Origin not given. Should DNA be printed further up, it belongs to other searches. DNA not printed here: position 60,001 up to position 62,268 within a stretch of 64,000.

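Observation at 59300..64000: ACP / AsnB-like amidotransferase / AMP-ligase / NadE-like cluster behind a 560-nt structured leader (promoter plus three hairpin terminators)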

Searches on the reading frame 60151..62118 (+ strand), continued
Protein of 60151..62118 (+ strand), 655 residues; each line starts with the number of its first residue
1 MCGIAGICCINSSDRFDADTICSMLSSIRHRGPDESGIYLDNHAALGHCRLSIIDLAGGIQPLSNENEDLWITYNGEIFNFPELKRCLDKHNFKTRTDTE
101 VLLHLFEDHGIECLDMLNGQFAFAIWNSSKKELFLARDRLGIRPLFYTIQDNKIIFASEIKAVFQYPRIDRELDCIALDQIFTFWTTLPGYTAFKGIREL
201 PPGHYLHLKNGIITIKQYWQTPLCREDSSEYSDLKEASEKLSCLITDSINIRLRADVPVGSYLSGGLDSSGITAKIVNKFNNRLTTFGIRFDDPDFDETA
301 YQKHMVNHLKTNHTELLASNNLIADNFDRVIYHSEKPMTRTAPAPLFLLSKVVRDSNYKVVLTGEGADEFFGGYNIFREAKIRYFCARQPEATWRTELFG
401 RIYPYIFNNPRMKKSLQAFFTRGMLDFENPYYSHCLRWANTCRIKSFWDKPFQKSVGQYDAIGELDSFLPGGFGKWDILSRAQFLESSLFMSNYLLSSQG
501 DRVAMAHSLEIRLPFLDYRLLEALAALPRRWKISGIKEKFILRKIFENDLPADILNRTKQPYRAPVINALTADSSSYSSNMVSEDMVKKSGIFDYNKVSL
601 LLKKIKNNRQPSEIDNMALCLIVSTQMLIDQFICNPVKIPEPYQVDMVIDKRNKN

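Call 47: search_solved_structures(query=L002:13714-14718:+, max_evalue=0.001)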
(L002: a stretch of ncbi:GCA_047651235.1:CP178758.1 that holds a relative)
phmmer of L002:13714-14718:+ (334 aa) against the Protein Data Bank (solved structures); distinct sequences matched with E-value up to 0.001: 24.
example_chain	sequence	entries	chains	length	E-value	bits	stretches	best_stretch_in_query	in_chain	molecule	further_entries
2e18_A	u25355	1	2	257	6.5e-32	114.2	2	175-321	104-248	NH(3)-dependent NAD(+) synthetase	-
3p52_A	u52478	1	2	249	5.3e-22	81.6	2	170-277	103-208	NH(3)-dependent NAD(+) synthetase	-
3fiu_A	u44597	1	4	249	2.1e-19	73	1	171-280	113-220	NH(3)-dependent NAD(+) synthetase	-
1xng_A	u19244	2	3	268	3e-19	72.6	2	172-315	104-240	NH(3)-dependent NAD(+) synthetase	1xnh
3q4g_A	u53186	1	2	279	4.1e-19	72.1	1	175-280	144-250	NH(3)-dependent NAD(+) synthetase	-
5wp0_A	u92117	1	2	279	5.2e-19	71.8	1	175-285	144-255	NH(3)-dependent NAD(+) synthetase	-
3dpi_A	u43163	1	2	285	1e-18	70.8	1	174-281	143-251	NAD+ synthetase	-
4xfd_A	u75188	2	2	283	5.2e-18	68.5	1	175-281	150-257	NH(3)-dependent NAD(+) synthetase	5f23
6kv3_A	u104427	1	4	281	1.4e-16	63.8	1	175-288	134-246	NH(3)-dependent NAD(+) synthetase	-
1wxe_A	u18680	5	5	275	1.6e-16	63.6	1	175-290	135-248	NH(3)-dependent NAD(+) synthetase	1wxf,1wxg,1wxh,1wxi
1ee1_A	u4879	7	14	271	6.3e-16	61.6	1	175-299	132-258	NH(3)-DEPENDENT NAD(+) SYNTHETASE | NAD SYNTHETASE | PROTEIN (NAD SYNTHETASE)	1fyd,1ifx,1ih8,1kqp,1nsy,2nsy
4q16_A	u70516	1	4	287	1e-15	60.9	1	174-281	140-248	NH(3)-dependent NAD(+) synthetase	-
3hmq_A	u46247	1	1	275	8.3e-15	58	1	174-281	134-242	NH(3)-dependent NAD(+) synthetase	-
5huh_A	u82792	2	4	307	1.4e-13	53.9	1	175-280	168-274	NH(3)-dependent NAD(+) synthetase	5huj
2pz8_A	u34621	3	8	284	6.2e-13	51.8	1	175-281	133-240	NH(3)-dependent NAD(+) synthetase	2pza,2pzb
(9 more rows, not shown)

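Call 62: search_protein_families(library=ncbifam, proteins=[L002:1706-3004:-, L002:3378-4232:-, L002:4229-6136:-, L002:7197-9587:+, L002:14796-15602:+, L002:13714-14718:+, L002:12061-13644:+, L002:10001-11980:+], max_evalue=0.00001)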
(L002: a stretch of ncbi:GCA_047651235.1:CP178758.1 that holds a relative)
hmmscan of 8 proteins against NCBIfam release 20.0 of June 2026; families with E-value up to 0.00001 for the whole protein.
L002:1706-3004:- (432 aa): 1 family
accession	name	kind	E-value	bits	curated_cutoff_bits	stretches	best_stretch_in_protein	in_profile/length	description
NF047784.1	MadB_ATPase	equivalog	2.8e-21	76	475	1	235-317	137-215/298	MadB family AAA-type ATPase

L002:3378-4232:- (284 aa): 0 families

L002:4229-6136:- (635 aa): 26 families (the best 25 are shown)
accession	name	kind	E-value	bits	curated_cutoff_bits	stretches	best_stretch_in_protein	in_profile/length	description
TIGR02917.1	PEP_TPR_lipo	equivalog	1.6e-52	178.5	312.2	3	410-586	720-892/899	XrtA/PEP-CTERM system TPR-repeat protein PrsT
NF040959.1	MamA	equivalog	1.3e-32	112.9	200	3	455-594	64-202/204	magnetosome protein MamA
TIGR02521.1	type_IV_pilW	equivalog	1.3e-27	96.9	154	2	410-530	48-168/234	type IV pilus biogenesis/stability protein PilW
NF052415.1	T3SS_chap_SctY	equivalog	5.8e-24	84.7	70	2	161-253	10-105/106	type III secretion apparatus assembly chaperone SctY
NF033762.1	social_mot_Tgl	equivalog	1e-17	64.3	225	1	461-587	30-158/252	social motility TPR repeat lipoprotein Tgl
NF052400.1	M48_BAM_BepA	equivalog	1.7e-17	63.4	570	1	484-602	294-410/483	beta-barrel assembly-enhancing protease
NF033920.0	C39_PA2778_fam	equivalog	2.8e-17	63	150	0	168-253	167-252/255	PA2778 family cysteine peptidase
NF008757.0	PRK11788.1-5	equivalog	5.2e-16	58.8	363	1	259-523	70-343/388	lipopolysaccharide assembly protein LapB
NF047371.1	FlcA_CTERM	equivalog_domain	3.6e-15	55.5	300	1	271-614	243-556/646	periplasmic flagellar collar protein FlcA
TIGR00540.1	TPR_hemY_coli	hypoth_equivalog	5.1e-15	55.1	142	1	366-591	159-385/385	heme biosynthesis-associated TPR protein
TIGR02552.1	LcrH_SycD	equivalog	6.5e-15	55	104.8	0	527-599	48-120/136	SycD/LcrH family type III secretion system chaperone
NF008756.0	PRK11788.1-4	equivalog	5.5e-14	52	474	1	138-252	195-309/389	lipopolysaccharide assembly protein LapB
TIGR04510.1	mod_pep_cyc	subfamily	3.5e-13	49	400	1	95-330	404-640/814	putative peptide modification system cyclase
NF008520.0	PRK11447.1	equivalog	8.5e-13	47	858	0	147-249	593-695/1157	cellulose synthase complex outer membrane protein BcsC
TIGR03939.1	PGA_TPR_OMP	equivalog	2.9e-12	45.6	366.65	0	264-341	92-169/800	poly-beta-1,6 N-acetyl-D-glucosamine export porin PgaA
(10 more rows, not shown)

L002:7197-9587:+ (796 aa): 7 families
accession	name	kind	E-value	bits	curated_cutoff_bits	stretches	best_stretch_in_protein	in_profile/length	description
NF004282.0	PRK05691.1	subfamily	7.4e-87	291.1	4090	2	5-432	668-1111/4334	non-ribosomal peptide synthase/polyketide synthase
NF047350.1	aureusi_NRPS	equivalog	3.6e-59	199.9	2500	2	14-429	996-1409/2373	aureusimine non-ribosomal peptide synthetase AusA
NF038078.1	NRPS_MxcG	equivalog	1.6e-24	85.3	2300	2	12-430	4-429/1442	myxochelin non-ribosomal peptide synthetase MxcG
NF007605.2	PRK10252.1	equivalog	2.4e-24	84.9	2400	1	446-645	968-1170/1292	enterobactin non-ribosomal peptide synthetase EntF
TIGR03443.1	alpha_am_amid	equivalog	4.3e-20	70.8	1030.1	2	427-518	823-916/1390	L-aminoadipate-semialdehyde dehydrogenase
NF040607.1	mycolic_Pks13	equivalog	1.2e-13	49.5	2100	1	534-654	1415-1529/1680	polyketide synthase Pks13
NF041803.1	NRPS_SolG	exception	1.4e-09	36.1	2200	1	448-514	1085-1150/1163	solanimycin non-ribosomal peptide synthetase SolG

L002:14796-15602:+ (268 aa): 0 families

L002:13714-14718:+ (334 aa): 7 families
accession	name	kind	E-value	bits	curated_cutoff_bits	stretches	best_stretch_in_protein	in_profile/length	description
NF002048.0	PRK00876.1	subfamily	7.4e-152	504.9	313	1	3-329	3-328/330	NAD(+) synthase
NF010587.0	PRK13980.1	equivalog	4.8e-53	180.1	255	2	172-309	111-247/267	NAD+ synthase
TIGR00552.1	nadE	equivalog_domain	1.7e-45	155.2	63.65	2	171-318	106-238/251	NAD(+) synthase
NF001979.1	PRK00768.1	equivalog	5.6e-30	104.7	250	2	174-281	132-240/266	NAD(+) synthase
NF010588.0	PRK13981.1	equivalog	3.5e-21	75.2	479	1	38-107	286-355/546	NAD+ synthase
NF000848.1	PRK00074.1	equivalog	2e-11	43.2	400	1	6-71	182-247/512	glutamine-hydrolyzing GMP synthase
TIGR00884.1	guaA_Cterm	equivalog_domain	1.3e-09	37.8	338.75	0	29-94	8-73/310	glutamine-hydrolyzing GMP synthase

L002:12061-13644:+ (527 aa): 106 families (the best 25 are shown)
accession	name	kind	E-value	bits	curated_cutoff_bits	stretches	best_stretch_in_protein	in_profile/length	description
TIGR03098.1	ligase_PEP_1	hypoth_equivalog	7.2e-146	486.6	592.35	1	8-521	1-516/517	acyl-CoA ligase (AMP-forming), exosortase A system-associated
NF004837.0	PRK06187.1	subfamily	6.3e-125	417.4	476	1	4-524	5-523/531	long-chain-fatty-acid--CoA ligase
NF006182.0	PRK08316.1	subfamily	1.5e-103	347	663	1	9-524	13-518/523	fatty acyl-CoA synthetase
NF052269.1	Staph_lig_FadD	equivalog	3.7e-92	309.3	650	1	11-522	4-492/499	long-chain-fatty-acid--CoA ligase FadD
NF005801.1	PRK07656.1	equivalog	7.2e-90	302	657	1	11-520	5-500/500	FadD3 family acyl-CoA ligase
NF006181.0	PRK08314.1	subfamily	9.1e-90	301.5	705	1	9-526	26-557/563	long-chain-fatty-acid--CoA ligase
TIGR01733.1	AA-adenyl-dom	subfamily_domain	2.7e-86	289.9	317.4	1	34-454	1-409/409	amino acid adenylation domain-containing protein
NF005307.0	PRK06839.1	equivalog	9.6e-86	288.4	748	1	11-524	6-494/496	o-succinylbenzoate--CoA ligase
NF005857.1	PRK07786.1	exception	2.1e-85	287.2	733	1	13-521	15-510/513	fatty-acid--CoA ligase FadD5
NF002966.0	PRK03640.1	equivalog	5.1e-82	276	556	1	10-524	5-481/483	o-succinylbenzoate--CoA ligase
NF005702.0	PRK07514.1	subfamily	5.1e-82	275.8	558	1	13-524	9-501/506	malonyl-CoA synthase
NF005676.0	PRK07470.1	equivalog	1.1e-81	275.2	774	1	11-522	24-528/544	acyl-CoA synthetase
NF009233.0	PRK12583.1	subfamily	1.3e-81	274.8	832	1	11-521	22-548/558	fatty acid CoA ligase family protein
NF004822.0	PRK06178.1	equivalog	2.7e-80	270.6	782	1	9-524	39-568/571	acyl-CoA synthetase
NF005714.0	PRK07529.1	subfamily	8.3e-80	268.9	632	1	30-524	61-577/640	acyl-CoA synthetase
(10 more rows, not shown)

L002:10001-11980:+ (659 aa): 9 families
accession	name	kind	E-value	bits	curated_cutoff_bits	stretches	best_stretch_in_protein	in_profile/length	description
TIGR01536.1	asn_synth_AEB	equivalog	3.5e-155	517.9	267.1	1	2-562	1-517/517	asparagine synthase (glutamine-hydrolyzing)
TIGR03108.1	eps_aminotran_1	hypoth_equivalog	3.6e-134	448.8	816.9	1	1-623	1-620/628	XrtA/PEP-CTERM system amidotransferase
NF006949.0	PRK09431.1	equivalog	3.4e-103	346.1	499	3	1-176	1-177/554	asparagine synthase B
TIGR03104.1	trio_amidotrans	equivalog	5.6e-100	335.3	570.1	2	1-377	1-383/589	N-acetylglutaminylglutamine amidotransferase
NF033535.1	lass_lactam_cya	exception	3e-71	240.8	525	1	1-387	1-393/668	lasso peptide isopeptide bond-forming cyclase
NF033561.1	macrolact_Ik_Al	subfamily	2.3e-17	62.8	300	1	123-282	82-237/561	albusnodin/ikarugamycin family macrolactam cyclase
TIGR01134.1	purF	equivalog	6.5e-14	52.1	350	1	44-173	66-208/432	amidophosphoribosyltransferase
NF001484.0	PRK00331.1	subfamily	1.1e-11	43.8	381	1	62-167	87-201/601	isomerizing glutamine--fructose-6-phosphate transaminase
TIGR01135.1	glmS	equivalog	9.8e-09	34.2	418.05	1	63-167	87-200/607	glutamine--fructose-6-phosphate transaminase (isomerizing)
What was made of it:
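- On XrtA/PEP-CTERM system amidotransferase (TIGR03108): The L002 orthologue scores 448.8 bits (call 62).
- On Exosortase A-associated acyl-CoA ligase (TIGR03098): The L002 orthologue scores 486.6 bits (call 62).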

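Call 63: find_encoding_contigs(protein=P0121, flank=10000, max_places=2)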
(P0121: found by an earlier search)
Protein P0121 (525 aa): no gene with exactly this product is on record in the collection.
